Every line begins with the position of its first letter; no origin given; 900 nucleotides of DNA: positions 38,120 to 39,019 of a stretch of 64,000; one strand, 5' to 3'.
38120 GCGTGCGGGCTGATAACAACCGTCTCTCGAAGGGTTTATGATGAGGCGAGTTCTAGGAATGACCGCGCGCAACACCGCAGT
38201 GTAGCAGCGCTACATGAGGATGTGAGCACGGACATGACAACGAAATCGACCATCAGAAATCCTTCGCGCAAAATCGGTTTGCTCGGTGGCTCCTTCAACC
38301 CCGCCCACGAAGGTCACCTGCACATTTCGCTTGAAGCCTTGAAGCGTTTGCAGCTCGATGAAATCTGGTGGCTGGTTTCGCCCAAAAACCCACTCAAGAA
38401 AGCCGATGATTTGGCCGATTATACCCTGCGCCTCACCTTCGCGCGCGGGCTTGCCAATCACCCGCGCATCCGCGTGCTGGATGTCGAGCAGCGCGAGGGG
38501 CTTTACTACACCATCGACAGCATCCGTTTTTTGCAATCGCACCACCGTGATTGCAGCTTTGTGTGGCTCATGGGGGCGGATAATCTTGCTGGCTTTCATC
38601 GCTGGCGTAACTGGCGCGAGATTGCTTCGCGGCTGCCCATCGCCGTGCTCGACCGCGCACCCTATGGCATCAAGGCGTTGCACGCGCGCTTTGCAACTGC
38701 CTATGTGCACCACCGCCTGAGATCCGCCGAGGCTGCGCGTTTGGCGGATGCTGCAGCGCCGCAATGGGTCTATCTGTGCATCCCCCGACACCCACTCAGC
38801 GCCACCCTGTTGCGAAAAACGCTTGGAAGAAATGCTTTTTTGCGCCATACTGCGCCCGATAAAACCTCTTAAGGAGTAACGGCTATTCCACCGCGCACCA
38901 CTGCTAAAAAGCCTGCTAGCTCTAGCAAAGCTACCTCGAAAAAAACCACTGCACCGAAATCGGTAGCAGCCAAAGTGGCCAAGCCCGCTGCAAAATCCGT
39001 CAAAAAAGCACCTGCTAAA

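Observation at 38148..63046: Dispersed ~118-nt intergenic element with a conserved core and three nested helices that co-vary between copies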

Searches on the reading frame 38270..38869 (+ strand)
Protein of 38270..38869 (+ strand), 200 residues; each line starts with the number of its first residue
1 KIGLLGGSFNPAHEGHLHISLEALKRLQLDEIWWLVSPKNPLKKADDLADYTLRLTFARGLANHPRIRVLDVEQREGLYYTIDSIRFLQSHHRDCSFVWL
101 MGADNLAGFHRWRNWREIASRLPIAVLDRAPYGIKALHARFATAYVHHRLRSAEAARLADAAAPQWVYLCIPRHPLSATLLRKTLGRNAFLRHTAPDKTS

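Call 56: find_homologous_proteins(query=window:38270-38869:+, max_evalue=1e-40)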
Query seq(200 aa) (200 aa): 5855 proteins with E <= 1e-40 among 8000 candidates; the best 120 are listed.
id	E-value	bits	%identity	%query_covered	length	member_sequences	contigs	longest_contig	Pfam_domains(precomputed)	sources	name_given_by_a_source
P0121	3.2e-125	434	96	99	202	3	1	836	PF01467.33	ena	-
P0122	1.2e-112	393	88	98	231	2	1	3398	PF01467.33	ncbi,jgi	jgi:nicotinate-nucleotide adenylyltransferase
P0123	2.1e-111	388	86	99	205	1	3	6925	PF01467.33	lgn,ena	-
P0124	2.6e-105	369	82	99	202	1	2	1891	PF01467.33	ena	-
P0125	7.6e-102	357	80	97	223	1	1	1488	PF01467.33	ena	-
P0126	4.2e-99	348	77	98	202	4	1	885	PF01467.33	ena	-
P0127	7.8e-99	347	78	97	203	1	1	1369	PF01467.33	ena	-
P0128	3.7e-98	345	76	100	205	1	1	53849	PF01467.33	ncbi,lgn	ncbi:MAG: nicotinate-nucleotide adenylyltransferase [Rickettsiales bacterium]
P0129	2.9e-96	339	75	99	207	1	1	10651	PF01467.33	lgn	-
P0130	4.1e-96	339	77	98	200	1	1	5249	PF01467.33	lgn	-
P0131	2.4e-95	336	75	98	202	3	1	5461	PF01467.33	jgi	jgi:nicotinate-nucleotide adenylyltransferase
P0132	5.9e-95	335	76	99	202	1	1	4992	PF01467.33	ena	-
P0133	3.0e-94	332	77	98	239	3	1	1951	PF01467.33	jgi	jgi:nicotinate-nucleotide adenylyltransferase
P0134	3.5e-94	332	74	99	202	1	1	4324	PF01467.33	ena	-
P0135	4.1e-94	332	75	97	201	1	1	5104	PF01467.33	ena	-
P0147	2.8e-92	326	72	97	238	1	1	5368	PF01467.33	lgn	-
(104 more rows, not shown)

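Call 58: find_encoding_contigs(protein=P0147, flank=3000, max_places=2)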
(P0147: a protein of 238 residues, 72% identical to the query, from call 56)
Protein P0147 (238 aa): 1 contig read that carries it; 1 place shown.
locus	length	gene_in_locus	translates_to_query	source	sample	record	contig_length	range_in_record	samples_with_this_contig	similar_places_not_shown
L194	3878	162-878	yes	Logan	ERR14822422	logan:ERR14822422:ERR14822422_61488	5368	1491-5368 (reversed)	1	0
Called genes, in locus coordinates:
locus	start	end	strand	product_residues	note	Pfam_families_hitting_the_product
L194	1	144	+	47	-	?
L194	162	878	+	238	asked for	PF01467:CTP_transf_like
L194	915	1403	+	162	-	PF02410:RsfS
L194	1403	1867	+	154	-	PF02590:SPOUT_MTase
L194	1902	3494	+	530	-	PF01676:Metalloenzyme, PF06415:iPGM_N, PF01663:Phosphodiest (weak)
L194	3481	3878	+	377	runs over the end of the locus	PF01551:Peptidase_M23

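Call 59: find_encoding_contigs(protein=P0121, flank=3000, max_places=2)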
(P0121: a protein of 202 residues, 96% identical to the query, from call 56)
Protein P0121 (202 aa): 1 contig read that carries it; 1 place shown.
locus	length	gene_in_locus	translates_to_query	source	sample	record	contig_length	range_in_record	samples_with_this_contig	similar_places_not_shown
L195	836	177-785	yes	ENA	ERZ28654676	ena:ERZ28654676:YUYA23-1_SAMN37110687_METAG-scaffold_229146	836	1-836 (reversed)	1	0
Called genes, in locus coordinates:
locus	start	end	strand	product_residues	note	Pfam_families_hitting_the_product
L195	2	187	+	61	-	?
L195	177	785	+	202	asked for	PF01467:CTP_transf_like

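Call 60: find_encoding_contigs(protein=P0123, flank=6000, max_places=2)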
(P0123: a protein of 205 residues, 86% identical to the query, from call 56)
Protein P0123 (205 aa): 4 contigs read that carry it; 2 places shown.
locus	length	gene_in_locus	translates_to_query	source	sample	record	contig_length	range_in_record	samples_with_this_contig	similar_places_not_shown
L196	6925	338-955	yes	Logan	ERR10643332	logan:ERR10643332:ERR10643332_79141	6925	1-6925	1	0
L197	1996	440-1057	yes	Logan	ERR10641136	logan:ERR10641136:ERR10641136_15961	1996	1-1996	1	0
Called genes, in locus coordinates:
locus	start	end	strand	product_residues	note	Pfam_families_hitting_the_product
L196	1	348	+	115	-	?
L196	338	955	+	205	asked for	PF01467:CTP_transf_like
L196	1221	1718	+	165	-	PF02410:RsfS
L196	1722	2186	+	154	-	PF02590:SPOUT_MTase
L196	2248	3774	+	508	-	PF01676:Metalloenzyme, PF06415:iPGM_N, PF01663:Phosphodiest (weak)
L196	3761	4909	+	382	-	PF01551:Peptidase_M23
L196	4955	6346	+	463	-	PF22694:CtpB_N-like, PF00595:PDZ, PF13180:PDZ_2, PF17820:PDZ_6, PF03572:Peptidase_S41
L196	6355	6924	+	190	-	?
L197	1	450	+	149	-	?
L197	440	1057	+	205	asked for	PF01467:CTP_transf_like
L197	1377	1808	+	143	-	PF02410:RsfS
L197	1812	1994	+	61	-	?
